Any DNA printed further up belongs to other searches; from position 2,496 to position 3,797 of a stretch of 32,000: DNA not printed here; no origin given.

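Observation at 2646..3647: DUF932-family gene translationally fused to the pglX stop: candidate new BREX accessory component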

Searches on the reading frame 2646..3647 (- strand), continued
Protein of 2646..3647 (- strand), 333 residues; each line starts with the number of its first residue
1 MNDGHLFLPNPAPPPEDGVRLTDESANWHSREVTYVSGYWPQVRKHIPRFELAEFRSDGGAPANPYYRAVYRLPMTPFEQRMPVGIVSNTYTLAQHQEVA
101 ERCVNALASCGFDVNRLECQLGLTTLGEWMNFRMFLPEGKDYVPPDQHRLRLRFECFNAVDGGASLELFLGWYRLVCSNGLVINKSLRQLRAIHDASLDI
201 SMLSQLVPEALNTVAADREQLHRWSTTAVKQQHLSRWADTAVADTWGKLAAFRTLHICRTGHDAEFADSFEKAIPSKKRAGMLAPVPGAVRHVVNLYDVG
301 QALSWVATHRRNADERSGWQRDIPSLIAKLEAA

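Call 54: find_related_loci(query=A1, collection=metagenome_contigs, flank=10000)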
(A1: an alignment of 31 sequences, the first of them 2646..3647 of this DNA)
Query A1 (333 aa) in metagenome_contigs; peptide patterns used: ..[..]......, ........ (x = any residue, [..] = any of these).
316 stretches matched a pattern; 179 encode a relative of the query (tblastn E <= 1e-3); the best 80 are kept; 80 distinct loci.
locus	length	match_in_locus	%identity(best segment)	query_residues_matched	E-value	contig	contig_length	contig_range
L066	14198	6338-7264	50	19-327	4e-115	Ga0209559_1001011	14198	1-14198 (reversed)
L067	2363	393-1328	49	16-327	4e-119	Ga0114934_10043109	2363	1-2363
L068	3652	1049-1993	49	19-333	1e-113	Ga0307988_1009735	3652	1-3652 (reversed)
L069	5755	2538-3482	48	16-330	6e-105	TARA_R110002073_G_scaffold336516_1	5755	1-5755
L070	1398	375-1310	48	19-330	6e-113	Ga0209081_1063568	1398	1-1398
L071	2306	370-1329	47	12-331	3e-108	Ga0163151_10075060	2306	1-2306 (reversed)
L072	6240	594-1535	47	16-330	2e-102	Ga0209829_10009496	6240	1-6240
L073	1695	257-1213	48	12-330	6e-109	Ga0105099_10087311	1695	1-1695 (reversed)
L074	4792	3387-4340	48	16-333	2e-102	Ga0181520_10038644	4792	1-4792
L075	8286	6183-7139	45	12-330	9e-100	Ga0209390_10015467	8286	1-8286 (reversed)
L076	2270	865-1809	48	16-330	6e-104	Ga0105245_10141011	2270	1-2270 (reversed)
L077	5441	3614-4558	47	16-330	2e-99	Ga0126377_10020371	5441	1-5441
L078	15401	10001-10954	45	16-333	3e-99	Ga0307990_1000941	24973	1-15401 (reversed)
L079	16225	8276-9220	45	16-330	9e-99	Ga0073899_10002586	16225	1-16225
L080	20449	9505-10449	45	16-330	9e-99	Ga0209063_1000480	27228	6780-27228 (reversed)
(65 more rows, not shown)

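Call 60: search_protein_representatives(alignment_id=A2)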
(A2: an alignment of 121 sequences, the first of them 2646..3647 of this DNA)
Query: 121 sequences, 322 profile positions. Proteins with E-value up to 0.001 (for the whole library): 2438; up to 1e-10: 730; up to 1e-30: 343. The best 150 are listed.
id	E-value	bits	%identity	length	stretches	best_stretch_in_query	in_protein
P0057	4.0e-156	535.2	-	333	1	3-319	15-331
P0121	2.0e-127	440.9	-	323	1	2-319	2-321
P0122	9.7e-125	432.1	-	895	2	17-318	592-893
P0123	9.7e-120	415.6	-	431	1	5-317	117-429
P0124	2.4e-116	404.5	-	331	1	11-319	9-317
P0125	1.1e-115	402.2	-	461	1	62-319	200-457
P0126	6.7e-112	389.9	-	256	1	69-319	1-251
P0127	6.5e-108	376.8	-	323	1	5-319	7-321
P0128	9.9e-107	372.9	-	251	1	69-318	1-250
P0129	9.1e-104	363.1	-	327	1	3-320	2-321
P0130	6.6e-102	357.0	-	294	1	34-320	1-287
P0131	1.4e-101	355.9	-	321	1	4-319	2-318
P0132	3.0e-101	354.9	-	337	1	7-318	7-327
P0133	3.8e-101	354.5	-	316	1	34-320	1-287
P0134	1.1e-98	346.5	-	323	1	17-318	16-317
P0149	2.0e-83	296.3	-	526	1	12-318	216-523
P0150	1.9e-82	293.1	-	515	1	11-318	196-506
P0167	2.0e-79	283.2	-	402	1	13-318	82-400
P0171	3.4e-78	279.1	-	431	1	10-317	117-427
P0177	1.6e-77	276.9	-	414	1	13-319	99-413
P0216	1.4e-67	244.2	-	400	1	23-319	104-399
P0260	5.7e-58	212.7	-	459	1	50-319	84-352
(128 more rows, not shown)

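Call 61: search_protein_families(library=pfam, proteins=[P0122, P0123, P0125, P0149, P0150, P0167, P0171, P0177, P0216, P0260], max_evalue=0.001)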
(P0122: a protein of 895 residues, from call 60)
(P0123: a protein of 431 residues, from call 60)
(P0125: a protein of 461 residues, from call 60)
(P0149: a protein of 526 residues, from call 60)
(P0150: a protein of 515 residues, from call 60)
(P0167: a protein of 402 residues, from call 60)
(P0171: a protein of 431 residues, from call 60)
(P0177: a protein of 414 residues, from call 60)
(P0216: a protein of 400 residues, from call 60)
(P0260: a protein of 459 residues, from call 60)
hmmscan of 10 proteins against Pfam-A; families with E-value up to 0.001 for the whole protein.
P0122 (895 aa): 1 family
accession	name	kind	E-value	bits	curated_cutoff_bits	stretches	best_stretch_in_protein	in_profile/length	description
PF06067.16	DUF932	-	9.4e-07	29.3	23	1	646-809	3-163/227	Domain of unknown function (DUF932)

P0123 (431 aa): 1 family
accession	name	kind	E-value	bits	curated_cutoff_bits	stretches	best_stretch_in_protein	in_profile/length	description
PF06067.16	DUF932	-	1.6e-07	31.8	23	1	183-347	2-163/227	Domain of unknown function (DUF932)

P0125 (461 aa): 2 families
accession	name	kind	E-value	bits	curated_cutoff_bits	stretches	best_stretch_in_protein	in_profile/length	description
PF00271.37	Helicase_C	-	2.3e-10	41.1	23.5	1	43-145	11-108/110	Helicase conserved C-terminal domain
PF06067.16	DUF932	-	2.4e-09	37.8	23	1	210-379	3-171/227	Domain of unknown function (DUF932)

P0149 (526 aa): 1 family
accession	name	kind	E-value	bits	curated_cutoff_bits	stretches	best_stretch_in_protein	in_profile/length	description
PF06067.16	DUF932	-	7.7e-13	49.2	23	1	276-431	2-154/227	Domain of unknown function (DUF932)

P0150 (515 aa): 1 family
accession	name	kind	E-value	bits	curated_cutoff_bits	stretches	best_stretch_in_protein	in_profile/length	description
PF06067.16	DUF932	-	7.5e-15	55.8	23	1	259-420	2-160/227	Domain of unknown function (DUF932)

P0167 (402 aa): 1 family
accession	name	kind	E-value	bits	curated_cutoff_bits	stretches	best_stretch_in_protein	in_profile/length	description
PF06067.16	DUF932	-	4.8e-13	49.9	23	1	153-308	2-154/227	Domain of unknown function (DUF932)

P0171 (431 aa): 1 family
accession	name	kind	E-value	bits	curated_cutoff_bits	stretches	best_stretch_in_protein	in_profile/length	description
PF06067.16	DUF932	-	6.2e-15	56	23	1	182-334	2-152/227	Domain of unknown function (DUF932)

P0177 (414 aa): 1 family
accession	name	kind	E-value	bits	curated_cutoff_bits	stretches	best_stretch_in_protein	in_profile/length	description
PF06067.16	DUF932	-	0.00012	22.4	23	1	232-311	68-154/227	Domain of unknown function (DUF932)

P0216 (400 aa): 1 family
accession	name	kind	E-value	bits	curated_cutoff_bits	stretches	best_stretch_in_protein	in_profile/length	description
PF06067.16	DUF932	-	8.4e-09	36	23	1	152-316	3-165/227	Domain of unknown function (DUF932)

P0260 (459 aa): 1 family
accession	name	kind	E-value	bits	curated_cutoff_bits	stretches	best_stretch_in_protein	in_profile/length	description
PF06067.16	DUF932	-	6.4e-11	42.9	23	1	104-242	1-140/227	Domain of unknown function (DUF932)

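Call 64: search_protein_families(library=padloc, proteins=[L022:12243-15671:+, L022:15649-19269:+, L046:7191-8927:+, L046:8991-9857:+, L031:6813-9950:+, L031:11045-15022:+, L021:3572-7081:+, L021:7065-10004:+, L021:10974-13796:+, L020:6761-9883:+], max_evalue=1e-10)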
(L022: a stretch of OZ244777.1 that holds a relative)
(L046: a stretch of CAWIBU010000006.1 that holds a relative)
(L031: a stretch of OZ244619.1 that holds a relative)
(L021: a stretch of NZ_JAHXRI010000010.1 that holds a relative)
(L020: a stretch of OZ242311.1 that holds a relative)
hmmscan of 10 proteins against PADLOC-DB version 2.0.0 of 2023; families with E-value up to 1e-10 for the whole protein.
L022:12243-15671:+ (1142 aa): 22 families
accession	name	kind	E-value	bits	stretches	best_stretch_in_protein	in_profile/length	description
PDLC01075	C3a139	-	2.6e-107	358.3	1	129-1088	96-921/948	HKD+Snf2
PDLC02621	DrmD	-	7.8e-37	125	1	594-863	390-641/1040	DrmD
PDLC02623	DrmD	-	2.7e-32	109.5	1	704-866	509-644/1040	DrmD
PDLC02500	BrxHI|BrxHII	-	2.9e-27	93.6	1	596-858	365-585/933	BrxHI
PDLC02193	PLD_Helicase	-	1.9e-25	87.2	1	690-912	655-866/905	-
PDLC00659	HmaA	-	7.6e-24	81.6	1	667-848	450-613/1176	SNF2 helicase / DEAD-box helicase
PDLC02619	DrmD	-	2.2e-23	80.4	1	801-861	489-548/872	DrmD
PDLC03830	ZacC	-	1.6e-22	78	0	373-462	237-314/1019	-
PDLC04556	PDC-M27C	-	2.9e-21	73.6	0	269-333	35-102/892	-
PDLC02504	BrxHI|BrxHII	-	1e-18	64.7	1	602-889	371-628/971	BrxHII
PDLC02572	DrmA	-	1.4e-18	64.3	1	683-855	475-631/1043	DrmA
PDLC02843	DpdE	-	3.6e-18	62.9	0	801-845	620-663/1091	DpdE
PDLC02632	DrmD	-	6.8e-17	59.2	0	792-854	570-633/662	DrmD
PDLC02633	DrmD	-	1.3e-15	54.5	1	733-859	528-642/839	DrmD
PDLC04554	PDC-M27C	-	5.8e-15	52.6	0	373-472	190-280/1217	-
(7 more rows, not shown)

L022:15649-19269:+ (1206 aa): 23 families
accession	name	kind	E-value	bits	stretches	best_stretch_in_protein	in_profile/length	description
PDLC03601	REase_MTase_IIG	-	1.3e-110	368.9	2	607-1199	498-1104/1110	Type IIG restriction enzyme-methyltransferase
PDLC03612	REase_MTase_IIG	-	1.9e-86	289.4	2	766-1202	805-1245/1247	Type IIG restriction enzyme-methyltransferase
PDLC03596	REase_MTase_IIG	-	3.4e-84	281.6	2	605-1201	579-1143/1148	Type IIG restriction enzyme-methyltransferase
PDLC03609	REase_MTase_IIG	-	5.9e-39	131.6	1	765-1118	555-905/1066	Type IIG restriction enzyme-methyltransferase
PDLC03226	MTase_II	-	1.9e-27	94.1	1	767-875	128-235/579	Type II methyltransferase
PDLC03604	REase_MTase_IIG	-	5.4e-24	82.3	1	766-1117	533-908/1011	Type IIG restriction enzyme-methyltransferase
PDLC02643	DrmMI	-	3.6e-23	79.4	0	452-633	549-690/1347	DrmMI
PDLC03313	MTase_II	-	1.7e-21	74.4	1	765-1202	142-561/563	Type II methyltransferase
PDLC02529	PglX|PglXI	-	3.8e-21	72.6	0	905-1119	519-728/1189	PglX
PDLC03628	REase_MTase_IIG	-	2.1e-17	60.5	0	525-675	490-631/1100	Type IIG restriction enzyme-methyltransferase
PDLC03250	MTase_II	-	1.8e-16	58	1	766-1204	339-772/775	Type II methyltransferase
PDLC03347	MTase_II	-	4.5e-16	56.6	0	766-843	91-169/488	Type II methyltransferase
PDLC03338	MTase_II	-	5.9e-16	56.3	1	765-880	243-355/604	Type II methyltransferase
PDLC03335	MTase_II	-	8.8e-16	55.7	0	761-845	189-274/607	Type II methyltransferase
PDLC03245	MTase_II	-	1e-14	52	0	767-1120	158-509/577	Type II methyltransferase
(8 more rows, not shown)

L046:7191-8927:+ (578 aa): 1 family
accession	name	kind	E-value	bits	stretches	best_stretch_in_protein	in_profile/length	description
PDLC04135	mad3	-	1.2e-14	52.7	0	4-116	1-104/374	mads_3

L046:8991-9857:+ (288 aa): 0 families

L031:6813-9950:+ (1045 aa): 21 families
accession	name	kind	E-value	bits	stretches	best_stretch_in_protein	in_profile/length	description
PDLC01075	C3a139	-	2.7e-59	199.4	1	74-819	67-731/948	HKD+Snf2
PDLC02621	DrmD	-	4.9e-31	105.8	1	557-821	388-628/1040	DrmD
PDLC00659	HmaA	-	3.1e-27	92.9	1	553-815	358-609/1176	SNF2 helicase / DEAD-box helicase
PDLC02193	PLD_Helicase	-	3.6e-27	92.9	1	657-815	637-796/905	-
PDLC02500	BrxHI|BrxHII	-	3.2e-25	86.8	1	652-815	414-572/933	BrxHI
PDLC02619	DrmD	-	1.3e-23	81.1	1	608-815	320-532/872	DrmD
PDLC02623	DrmD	-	1.7e-22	77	1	658-815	476-622/1040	DrmD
PDLC02843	DpdE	-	1e-21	74.7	1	687-816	544-663/1091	DpdE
PDLC02620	DrmD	-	6.9e-20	68.6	1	649-815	423-576/1060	DrmD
PDLC02840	DpdE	-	1.2e-19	68.2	0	679-815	528-653/1091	DpdE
PDLC02572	DrmA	-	2e-19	67.1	1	570-823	398-628/1043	DrmA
PDLC02504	BrxHI|BrxHII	-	5.9e-17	58.9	1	697-816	472-581/971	BrxHII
PDLC02625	DrmD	-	9.1e-17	58.9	1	681-816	233-369/792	DrmD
PDLC02633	DrmD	-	3.1e-15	53.2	1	708-872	524-675/839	DrmD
PDLC04556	PDC-M27C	-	1.1e-14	51.8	0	774-824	757-807/892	-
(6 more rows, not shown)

L031:11045-15022:+ (1325 aa): 5 families
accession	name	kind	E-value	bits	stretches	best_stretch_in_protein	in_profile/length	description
PDLC03610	REase_MTase_IIG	-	1e-211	704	2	613-1134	555-1075/1096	Type IIG restriction enzyme-methyltransferase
PDLC03631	REase_MTase_IIG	-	1.3e-70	236.5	2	426-1102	334-987/1086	Type IIG restriction enzyme-methyltransferase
PDLC03597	REase_MTase_IIG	-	9.9e-34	114.1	1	436-1031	911-1505/1646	Type IIG restriction enzyme-methyltransferase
PDLC03051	REase_MTase_I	-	4.2e-31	105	1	438-1101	897-1538/1591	Type I restriction enzyme-methyltransferase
PDLC03621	REase_MTase_IIG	-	9.9e-26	88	1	438-709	336-584/1024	Type IIG restriction enzyme-methyltransferase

L021:3572-7081:+ (1169 aa): 35 families (the best 25 are shown)
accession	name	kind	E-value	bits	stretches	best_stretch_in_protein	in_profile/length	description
PDLC00659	HmaA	-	0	1967.8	1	1-1167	1-1170/1176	SNF2 helicase / DEAD-box helicase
PDLC02620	DrmD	-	1.2e-116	389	1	93-698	88-679/1060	DrmD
PDLC02621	DrmD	-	9e-101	336.7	1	102-655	119-687/1040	DrmD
PDLC02500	BrxHI|BrxHII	-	3.7e-95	318.3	1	75-739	61-705/933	BrxHI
PDLC02504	BrxHI|BrxHII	-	4.7e-89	297.5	1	75-757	80-736/971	BrxHII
PDLC02572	DrmA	-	1.8e-74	249.4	1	124-612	137-636/1043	DrmA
PDLC02632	DrmD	-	1e-68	230.5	1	125-615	143-642/662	DrmD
PDLC02623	DrmD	-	3.9e-60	201.7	2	331-803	405-824/1040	DrmD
PDLC02633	DrmD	-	3.3e-57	192.1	1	108-601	129-631/839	DrmD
PDLC02624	DrmD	-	1e-53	180.9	1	143-607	2-475/652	DrmD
PDLC02619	DrmD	-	7.6e-53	177.8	2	93-537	21-450/872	DrmD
PDLC02634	DrmD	-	3.6e-51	172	1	103-634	90-619/900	DrmD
PDLC02840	DpdE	-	3.4e-44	149.4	2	95-290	150-322/1091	DpdE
PDLC02843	DpdE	-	1.3e-39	133.8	2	96-290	150-317/1091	DpdE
PDLC02193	PLD_Helicase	-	1.4e-34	117.4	1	455-635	649-835/905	-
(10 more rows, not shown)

L021:7065-10004:+ (979 aa): 6 families
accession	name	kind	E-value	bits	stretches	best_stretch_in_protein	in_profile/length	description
PDLC00660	HmaB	-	0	1695.7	1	12-968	3-958/967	DNA-adenine methylase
PDLC00661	HmaB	-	0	1604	1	12-965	2-961/973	DNA-adenine methylase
PDLC03233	MTase_II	-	2.8e-34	116.7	1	407-809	341-715/731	Type II methyltransferase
PDLC03352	MTase_II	-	8e-32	108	1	419-610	407-599/1023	Type II methyltransferase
PDLC02189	DUF1156_MTase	-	4e-24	82.9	0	547-747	518-692/944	-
PDLC03314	MTase_II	-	1.4e-15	54.5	0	570-736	541-682/944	Type II methyltransferase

L021:10974-13796:+ (940 aa): 2 families
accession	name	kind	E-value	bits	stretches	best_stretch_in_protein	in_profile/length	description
PDLC00662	HmaC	-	0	1374.7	1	1-940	1-940/941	AAA+ ATPase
PDLC02192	DUF499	-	1.1e-43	147.3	1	44-547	34-512/1022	-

L020:6761-9883:+ (1040 aa): 4 families
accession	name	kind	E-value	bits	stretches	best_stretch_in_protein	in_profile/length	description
PDLC03920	MkoA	-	2.3e-58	196.4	1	153-749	614-1096/1112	-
PDLC03924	MkoC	-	7.2e-39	131.6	1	552-906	777-1106/1136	-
PDLC03921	MkoA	-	2.9e-38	129.3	1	152-752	1021-1588/1607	-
PDLC05009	PDC-S37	-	3.5e-11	39.6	0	462-509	930-975/1550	-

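Call 66: search_protein_families(library=padloc, alignment_id=A3, max_evalue=1e-8)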
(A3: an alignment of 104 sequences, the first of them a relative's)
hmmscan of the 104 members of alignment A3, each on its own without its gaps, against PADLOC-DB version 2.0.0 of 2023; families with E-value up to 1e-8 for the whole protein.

A. member 1, L002:1-1452:+ (483 aa): 6 families
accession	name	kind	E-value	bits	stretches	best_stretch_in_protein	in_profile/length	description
PDLC04422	PDC-M11A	-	6.9e-194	643.4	1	4-482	20-500/501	-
PDLC04419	PDC-M11A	-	2.2e-119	397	1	132-483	5-357/357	-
PDLC04421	PDC-M11A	-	4e-74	248.1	1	3-451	23-464/486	-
PDLC04420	PDC-M11A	-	2e-52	176.4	1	96-450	2-354/376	-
PDLC04417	PDC-M11A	-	7.6e-50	168.3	1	30-475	47-493/501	-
PDLC04418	PDC-M11A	-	8.7e-48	161.3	1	142-483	95-444/444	-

B. families by the number of members that match (of 104 scanned): 160 families (the first 25 are shown)
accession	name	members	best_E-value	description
PDLC02960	RT-Protease_XI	2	1.6e-16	single gene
PDLC02959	RT-Protease_XI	2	2.3e-14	single gene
PDLC03640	MTase_III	1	1e-244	Type III methyltransferase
PDLC04422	PDC-M11A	1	6.9e-194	-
PDLC03653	REase_III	1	2.7e-183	Type III restriction enzyme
PDLC03644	MTase_III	1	4.1e-165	Type III methyltransferase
PDLC04419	PDC-M11A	1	2.2e-119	-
PDLC03637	MTase_III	1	7.7e-105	Type III methyltransferase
PDLC03634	MTase_III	1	6e-103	Type III methyltransferase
PDLC02693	Orf5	1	2.1e-95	Orf5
PDLC03378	MTase_II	1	1.7e-93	Type II methyltransferase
PDLC03636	MTase_III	1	1.6e-86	Type III methyltransferase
PDLC03272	MTase_II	1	1.3e-83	Type II methyltransferase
PDLC02650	DrmMII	1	2.1e-81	DrmMII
PDLC03641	MTase_III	1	2.7e-81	Type III methyltransferase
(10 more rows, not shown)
